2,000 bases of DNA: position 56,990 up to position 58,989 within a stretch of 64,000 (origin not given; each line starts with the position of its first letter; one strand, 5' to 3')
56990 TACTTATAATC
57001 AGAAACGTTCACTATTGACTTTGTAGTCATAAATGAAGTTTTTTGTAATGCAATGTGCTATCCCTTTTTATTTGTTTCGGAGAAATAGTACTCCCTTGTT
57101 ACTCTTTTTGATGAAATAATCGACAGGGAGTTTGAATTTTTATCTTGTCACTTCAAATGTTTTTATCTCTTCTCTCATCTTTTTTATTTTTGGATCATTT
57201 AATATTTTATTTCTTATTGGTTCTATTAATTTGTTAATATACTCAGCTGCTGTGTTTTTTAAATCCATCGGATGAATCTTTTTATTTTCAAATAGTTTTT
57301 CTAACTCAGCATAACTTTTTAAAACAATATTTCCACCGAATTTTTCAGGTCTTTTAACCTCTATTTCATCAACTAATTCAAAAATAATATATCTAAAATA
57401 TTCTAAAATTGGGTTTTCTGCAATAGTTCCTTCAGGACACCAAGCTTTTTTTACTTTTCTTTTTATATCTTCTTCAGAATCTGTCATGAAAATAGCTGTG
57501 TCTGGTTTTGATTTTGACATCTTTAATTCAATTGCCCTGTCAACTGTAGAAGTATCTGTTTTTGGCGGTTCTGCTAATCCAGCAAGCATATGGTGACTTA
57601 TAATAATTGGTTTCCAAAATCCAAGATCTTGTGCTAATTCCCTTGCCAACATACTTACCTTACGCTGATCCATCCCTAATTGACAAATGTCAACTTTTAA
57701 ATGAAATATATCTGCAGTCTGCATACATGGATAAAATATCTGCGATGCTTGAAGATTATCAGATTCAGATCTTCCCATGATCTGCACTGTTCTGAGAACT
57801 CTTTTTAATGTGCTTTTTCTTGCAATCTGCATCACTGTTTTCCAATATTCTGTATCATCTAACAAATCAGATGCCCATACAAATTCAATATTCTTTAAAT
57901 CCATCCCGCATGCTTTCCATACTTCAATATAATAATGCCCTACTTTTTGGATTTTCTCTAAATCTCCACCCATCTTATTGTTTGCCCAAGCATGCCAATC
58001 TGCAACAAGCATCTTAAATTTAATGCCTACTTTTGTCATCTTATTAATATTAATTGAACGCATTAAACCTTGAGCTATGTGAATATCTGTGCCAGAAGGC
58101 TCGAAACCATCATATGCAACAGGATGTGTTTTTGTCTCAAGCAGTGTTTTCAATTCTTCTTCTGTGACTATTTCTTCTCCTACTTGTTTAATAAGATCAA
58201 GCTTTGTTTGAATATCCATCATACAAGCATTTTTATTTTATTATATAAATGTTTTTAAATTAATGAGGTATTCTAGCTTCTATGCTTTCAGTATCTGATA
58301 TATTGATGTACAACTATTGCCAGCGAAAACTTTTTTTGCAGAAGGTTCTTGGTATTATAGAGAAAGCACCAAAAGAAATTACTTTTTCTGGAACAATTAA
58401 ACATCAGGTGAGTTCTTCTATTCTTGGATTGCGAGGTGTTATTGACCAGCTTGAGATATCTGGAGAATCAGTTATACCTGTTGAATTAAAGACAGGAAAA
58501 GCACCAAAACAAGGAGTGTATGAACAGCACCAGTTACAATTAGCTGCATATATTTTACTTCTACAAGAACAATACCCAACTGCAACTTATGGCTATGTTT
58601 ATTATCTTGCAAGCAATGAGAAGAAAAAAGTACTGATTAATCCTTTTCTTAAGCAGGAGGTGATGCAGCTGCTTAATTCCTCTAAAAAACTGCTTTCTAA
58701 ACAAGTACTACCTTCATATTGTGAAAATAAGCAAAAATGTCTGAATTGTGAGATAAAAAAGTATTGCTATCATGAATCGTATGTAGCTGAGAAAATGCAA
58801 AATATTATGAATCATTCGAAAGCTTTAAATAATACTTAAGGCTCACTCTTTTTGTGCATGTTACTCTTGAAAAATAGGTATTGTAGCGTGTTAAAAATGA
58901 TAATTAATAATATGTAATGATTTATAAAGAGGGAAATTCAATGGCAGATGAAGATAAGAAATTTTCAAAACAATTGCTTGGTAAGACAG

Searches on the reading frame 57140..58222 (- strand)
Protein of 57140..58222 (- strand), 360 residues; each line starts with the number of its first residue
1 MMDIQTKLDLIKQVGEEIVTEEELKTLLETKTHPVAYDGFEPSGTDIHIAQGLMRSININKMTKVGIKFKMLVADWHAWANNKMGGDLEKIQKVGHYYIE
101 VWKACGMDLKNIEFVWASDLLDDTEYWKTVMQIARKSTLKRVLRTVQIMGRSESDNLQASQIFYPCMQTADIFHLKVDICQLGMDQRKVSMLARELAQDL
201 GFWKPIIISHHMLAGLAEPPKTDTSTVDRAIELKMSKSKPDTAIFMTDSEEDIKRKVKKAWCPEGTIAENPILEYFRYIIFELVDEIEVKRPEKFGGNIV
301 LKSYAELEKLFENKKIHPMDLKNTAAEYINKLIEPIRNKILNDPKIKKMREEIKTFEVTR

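Call 39: search_protein_families(library=pfam, proteins=[window:57140-58222:-], max_evalue=0.001)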
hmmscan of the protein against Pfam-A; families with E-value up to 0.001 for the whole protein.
window:57140-58222:- (360 aa): 1 family
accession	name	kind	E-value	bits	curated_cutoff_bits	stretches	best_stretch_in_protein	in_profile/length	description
PF00579.31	tRNA-synt_1b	-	2.1e-53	182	21.1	1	32-332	4-290/292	tRNA synthetases class I (W and Y)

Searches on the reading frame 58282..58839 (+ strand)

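Call 39: search_protein_families(library=pfam, proteins=[window:58282-58839:+], max_evalue=0.001)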
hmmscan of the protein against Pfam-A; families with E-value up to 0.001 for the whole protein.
window:58282-58839:+ (185 aa): 3 families
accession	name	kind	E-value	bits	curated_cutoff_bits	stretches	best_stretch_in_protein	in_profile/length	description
PF01930.23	Cas_Cas4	-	1.7e-17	64.4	22.7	1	4-163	2-159/160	Domain of unknown function DUF83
PF12705.13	PDDEXK_1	-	2.4e-12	47.7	22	1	48-162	122-246/247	PD-(D/E)XK nuclease superfamily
PF06023.18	Csa1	-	0.00052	19.9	27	0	40-147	168-276/292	CRISPR-associated exonuclease Csa1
